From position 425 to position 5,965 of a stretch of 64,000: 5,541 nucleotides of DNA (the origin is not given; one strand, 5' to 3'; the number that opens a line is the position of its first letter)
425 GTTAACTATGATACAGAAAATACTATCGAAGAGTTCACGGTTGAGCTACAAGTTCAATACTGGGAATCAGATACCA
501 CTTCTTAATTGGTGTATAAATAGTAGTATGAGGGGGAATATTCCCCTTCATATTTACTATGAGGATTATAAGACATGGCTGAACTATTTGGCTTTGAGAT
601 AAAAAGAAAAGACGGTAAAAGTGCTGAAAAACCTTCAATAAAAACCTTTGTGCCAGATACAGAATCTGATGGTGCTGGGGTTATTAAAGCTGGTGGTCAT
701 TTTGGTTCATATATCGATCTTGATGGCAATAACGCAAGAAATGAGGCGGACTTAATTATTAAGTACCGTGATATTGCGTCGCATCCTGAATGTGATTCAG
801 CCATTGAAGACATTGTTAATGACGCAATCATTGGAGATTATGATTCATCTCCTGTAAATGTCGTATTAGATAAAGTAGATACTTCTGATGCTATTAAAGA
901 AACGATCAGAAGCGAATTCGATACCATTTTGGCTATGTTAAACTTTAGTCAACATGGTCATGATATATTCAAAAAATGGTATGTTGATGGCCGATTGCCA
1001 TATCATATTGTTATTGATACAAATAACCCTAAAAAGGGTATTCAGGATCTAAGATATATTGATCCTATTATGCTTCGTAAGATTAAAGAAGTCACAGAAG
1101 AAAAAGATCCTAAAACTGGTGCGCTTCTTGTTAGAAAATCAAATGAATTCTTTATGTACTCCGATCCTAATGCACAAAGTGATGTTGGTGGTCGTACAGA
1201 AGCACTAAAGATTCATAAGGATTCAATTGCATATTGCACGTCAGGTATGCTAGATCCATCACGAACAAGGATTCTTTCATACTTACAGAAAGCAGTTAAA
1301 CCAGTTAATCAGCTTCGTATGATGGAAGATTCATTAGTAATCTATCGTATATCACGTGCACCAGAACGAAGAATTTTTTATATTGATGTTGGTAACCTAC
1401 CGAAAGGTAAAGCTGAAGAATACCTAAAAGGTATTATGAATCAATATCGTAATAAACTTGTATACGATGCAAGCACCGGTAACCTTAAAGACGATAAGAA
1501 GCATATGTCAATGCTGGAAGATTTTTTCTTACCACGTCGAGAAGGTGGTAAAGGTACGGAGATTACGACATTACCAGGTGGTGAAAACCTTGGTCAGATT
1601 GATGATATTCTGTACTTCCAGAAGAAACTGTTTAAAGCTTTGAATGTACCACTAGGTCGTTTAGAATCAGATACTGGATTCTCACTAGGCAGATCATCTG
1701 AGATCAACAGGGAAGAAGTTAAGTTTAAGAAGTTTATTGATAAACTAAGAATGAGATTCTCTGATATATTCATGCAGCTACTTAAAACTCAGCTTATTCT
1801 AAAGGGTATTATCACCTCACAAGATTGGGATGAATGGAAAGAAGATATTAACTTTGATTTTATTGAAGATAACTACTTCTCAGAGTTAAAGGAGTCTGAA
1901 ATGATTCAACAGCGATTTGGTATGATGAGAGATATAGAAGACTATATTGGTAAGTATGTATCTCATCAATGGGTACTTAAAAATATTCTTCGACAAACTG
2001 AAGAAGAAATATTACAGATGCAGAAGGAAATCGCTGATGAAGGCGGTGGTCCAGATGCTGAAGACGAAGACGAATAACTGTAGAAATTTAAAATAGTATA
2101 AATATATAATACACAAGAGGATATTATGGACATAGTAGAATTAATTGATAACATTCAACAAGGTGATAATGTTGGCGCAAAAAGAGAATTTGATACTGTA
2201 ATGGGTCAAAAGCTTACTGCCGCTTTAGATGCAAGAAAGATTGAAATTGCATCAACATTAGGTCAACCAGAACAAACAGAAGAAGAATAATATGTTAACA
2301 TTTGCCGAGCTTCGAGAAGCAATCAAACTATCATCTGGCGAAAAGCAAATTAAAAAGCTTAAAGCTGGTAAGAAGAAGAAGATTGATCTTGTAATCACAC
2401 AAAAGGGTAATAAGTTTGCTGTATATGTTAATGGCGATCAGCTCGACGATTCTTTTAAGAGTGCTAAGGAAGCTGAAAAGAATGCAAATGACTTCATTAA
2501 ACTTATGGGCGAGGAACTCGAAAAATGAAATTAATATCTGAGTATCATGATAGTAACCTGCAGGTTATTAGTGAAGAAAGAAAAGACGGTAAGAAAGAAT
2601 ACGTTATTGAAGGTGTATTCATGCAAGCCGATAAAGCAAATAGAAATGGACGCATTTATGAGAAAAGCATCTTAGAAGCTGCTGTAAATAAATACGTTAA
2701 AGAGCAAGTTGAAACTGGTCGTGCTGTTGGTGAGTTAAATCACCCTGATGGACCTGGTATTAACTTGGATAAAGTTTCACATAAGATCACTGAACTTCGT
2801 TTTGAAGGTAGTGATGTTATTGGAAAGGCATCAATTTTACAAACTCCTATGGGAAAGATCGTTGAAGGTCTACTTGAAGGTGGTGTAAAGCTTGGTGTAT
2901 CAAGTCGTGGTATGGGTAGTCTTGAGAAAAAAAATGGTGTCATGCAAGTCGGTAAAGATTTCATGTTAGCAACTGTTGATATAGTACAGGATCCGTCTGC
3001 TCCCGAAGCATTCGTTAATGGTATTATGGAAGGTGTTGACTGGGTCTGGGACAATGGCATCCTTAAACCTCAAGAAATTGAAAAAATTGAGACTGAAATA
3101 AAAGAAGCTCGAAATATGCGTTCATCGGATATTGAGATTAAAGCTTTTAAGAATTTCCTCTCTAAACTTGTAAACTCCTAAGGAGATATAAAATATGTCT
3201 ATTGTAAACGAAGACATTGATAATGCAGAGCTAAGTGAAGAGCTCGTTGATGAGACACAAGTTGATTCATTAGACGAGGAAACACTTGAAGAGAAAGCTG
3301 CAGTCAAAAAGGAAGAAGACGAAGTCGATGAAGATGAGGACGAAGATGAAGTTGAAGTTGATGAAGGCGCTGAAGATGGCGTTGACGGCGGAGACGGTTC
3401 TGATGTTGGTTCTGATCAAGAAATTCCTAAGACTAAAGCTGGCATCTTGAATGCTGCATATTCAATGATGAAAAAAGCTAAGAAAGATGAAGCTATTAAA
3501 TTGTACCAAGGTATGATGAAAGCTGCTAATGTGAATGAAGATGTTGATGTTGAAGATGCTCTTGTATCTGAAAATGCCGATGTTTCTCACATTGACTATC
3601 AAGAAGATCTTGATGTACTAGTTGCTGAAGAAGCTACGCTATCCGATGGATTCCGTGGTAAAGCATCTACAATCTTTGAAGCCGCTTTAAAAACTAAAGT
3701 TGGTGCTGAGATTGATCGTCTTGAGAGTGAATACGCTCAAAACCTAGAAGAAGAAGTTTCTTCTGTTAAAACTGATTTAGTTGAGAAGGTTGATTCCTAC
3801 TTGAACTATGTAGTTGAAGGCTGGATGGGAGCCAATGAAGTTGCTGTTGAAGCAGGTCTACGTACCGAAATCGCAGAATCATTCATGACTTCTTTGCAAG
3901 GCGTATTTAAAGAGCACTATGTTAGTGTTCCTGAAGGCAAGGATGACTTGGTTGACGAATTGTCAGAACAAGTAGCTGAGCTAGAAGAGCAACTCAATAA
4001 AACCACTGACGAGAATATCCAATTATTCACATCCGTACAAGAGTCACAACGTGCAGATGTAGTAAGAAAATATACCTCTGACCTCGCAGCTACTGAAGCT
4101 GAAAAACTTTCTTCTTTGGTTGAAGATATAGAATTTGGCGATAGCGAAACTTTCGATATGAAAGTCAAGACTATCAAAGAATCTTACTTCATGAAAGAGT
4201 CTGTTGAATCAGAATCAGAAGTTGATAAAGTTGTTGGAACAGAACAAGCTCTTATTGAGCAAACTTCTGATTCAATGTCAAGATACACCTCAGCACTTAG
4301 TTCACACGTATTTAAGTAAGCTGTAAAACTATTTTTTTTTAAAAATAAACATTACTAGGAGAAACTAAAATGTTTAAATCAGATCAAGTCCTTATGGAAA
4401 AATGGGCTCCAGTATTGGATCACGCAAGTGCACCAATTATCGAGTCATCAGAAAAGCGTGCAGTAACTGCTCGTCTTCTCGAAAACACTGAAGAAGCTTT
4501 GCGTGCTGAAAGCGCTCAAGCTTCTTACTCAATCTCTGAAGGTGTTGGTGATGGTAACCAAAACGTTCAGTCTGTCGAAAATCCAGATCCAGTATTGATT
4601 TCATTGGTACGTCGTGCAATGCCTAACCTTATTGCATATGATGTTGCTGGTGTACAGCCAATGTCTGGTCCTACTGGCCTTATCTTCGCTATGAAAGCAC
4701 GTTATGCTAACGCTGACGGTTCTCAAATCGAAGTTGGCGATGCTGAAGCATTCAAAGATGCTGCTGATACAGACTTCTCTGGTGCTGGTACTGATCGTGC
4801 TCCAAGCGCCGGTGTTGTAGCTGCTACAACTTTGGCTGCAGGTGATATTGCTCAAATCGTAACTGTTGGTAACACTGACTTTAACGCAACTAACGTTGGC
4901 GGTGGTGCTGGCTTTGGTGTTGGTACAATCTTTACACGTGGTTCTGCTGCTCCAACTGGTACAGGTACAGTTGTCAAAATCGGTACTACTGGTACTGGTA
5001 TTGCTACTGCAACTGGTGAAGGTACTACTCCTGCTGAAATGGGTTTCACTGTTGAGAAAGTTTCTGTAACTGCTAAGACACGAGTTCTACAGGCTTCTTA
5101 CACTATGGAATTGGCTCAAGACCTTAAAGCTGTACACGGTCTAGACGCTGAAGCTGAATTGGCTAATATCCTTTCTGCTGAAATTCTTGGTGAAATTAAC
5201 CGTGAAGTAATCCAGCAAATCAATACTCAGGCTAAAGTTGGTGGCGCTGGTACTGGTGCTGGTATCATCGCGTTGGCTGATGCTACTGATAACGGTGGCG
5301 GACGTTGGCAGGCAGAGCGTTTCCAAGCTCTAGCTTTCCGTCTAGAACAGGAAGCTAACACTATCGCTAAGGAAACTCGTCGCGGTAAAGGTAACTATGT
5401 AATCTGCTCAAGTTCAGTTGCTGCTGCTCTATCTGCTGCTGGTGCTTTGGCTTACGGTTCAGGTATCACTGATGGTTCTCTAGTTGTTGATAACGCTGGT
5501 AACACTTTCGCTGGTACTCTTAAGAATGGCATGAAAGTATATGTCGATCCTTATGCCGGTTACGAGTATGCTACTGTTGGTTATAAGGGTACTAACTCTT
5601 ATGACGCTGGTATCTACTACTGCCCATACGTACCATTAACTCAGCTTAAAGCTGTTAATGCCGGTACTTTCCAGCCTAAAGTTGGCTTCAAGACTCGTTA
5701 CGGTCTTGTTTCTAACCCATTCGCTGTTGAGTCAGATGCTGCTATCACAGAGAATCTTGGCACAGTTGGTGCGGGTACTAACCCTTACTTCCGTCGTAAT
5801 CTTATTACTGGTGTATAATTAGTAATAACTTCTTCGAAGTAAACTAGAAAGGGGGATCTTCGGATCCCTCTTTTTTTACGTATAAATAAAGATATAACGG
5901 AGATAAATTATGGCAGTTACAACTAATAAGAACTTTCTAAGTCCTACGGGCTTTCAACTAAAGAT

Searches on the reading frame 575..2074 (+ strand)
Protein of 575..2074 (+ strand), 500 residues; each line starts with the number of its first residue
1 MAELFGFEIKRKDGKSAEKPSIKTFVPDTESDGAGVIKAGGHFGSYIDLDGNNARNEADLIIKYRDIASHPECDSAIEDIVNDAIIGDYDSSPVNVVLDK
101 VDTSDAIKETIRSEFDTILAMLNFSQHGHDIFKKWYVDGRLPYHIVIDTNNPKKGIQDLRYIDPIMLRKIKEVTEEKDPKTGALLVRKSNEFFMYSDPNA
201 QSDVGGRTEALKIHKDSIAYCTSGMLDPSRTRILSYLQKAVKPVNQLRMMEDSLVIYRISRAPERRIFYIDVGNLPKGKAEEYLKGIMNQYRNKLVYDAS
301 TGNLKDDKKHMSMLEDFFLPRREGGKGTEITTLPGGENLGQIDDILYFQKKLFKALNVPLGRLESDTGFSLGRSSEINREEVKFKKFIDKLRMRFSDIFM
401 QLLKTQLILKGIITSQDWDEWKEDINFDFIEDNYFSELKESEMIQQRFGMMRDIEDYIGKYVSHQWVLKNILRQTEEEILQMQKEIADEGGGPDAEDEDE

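Call 45: search_protein_families(library=phrogs, proteins=[window:575-2074:+], max_evalue=0.00001)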
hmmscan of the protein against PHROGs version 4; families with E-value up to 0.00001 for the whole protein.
window:575-2074:+ (500 aa): 1 family
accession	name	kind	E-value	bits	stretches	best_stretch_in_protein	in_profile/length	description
phrog_213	-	head and packaging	7e-203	676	1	1-495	2-503/528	portal protein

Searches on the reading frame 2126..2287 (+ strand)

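Call 45: search_protein_families(library=phrogs, proteins=[window:2126-2287:+], max_evalue=0.00001)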
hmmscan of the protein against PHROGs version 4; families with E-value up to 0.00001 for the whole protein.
window:2126-2287:+ (54 aa): 1 family
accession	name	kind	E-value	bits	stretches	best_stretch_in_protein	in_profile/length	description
phrog_1064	-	head and packaging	1.5e-07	32.5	1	5-52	3-50/81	prohead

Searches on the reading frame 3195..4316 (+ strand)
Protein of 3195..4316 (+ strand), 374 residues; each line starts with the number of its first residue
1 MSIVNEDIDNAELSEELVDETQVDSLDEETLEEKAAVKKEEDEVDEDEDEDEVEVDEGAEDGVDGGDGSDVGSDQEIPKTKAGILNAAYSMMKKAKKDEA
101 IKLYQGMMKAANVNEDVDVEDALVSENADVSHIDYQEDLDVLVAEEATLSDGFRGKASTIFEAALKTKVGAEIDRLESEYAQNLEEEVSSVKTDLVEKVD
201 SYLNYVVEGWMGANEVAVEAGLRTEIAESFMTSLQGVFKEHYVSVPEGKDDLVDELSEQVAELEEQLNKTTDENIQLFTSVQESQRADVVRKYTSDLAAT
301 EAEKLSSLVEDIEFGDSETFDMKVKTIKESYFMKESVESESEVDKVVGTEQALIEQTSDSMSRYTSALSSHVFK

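Call 45: search_protein_families(library=phrogs, proteins=[window:3195-4316:+], max_evalue=0.00001)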
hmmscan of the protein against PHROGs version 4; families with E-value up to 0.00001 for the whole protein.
window:3195-4316:+ (374 aa): 1 family
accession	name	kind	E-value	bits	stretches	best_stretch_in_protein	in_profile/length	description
phrog_237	-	head and packaging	2.8e-74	251.9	1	30-369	13-360/364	head scaffolding protein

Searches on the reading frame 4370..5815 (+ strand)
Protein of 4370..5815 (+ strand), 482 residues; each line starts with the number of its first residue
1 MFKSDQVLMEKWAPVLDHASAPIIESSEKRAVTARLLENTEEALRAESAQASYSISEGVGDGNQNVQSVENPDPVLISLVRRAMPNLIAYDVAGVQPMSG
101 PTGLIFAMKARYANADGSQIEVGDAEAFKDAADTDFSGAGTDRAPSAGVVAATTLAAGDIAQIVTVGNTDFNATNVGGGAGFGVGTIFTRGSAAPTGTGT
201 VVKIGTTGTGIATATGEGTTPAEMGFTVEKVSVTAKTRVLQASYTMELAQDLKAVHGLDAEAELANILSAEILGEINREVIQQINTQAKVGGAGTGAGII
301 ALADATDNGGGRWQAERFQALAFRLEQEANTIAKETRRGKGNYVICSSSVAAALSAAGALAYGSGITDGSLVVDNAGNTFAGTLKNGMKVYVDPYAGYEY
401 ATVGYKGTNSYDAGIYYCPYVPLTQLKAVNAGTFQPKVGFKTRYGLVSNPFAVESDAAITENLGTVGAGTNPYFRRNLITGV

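Call 45: search_protein_families(library=phrogs, proteins=[window:4370-5815:+], max_evalue=0.00001)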
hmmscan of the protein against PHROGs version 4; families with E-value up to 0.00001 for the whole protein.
window:4370-5815:+ (482 aa): 1 family
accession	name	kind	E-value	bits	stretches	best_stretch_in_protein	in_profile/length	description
phrog_138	-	head and packaging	8.6e-143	477.5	1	5-479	3-440/444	major head protein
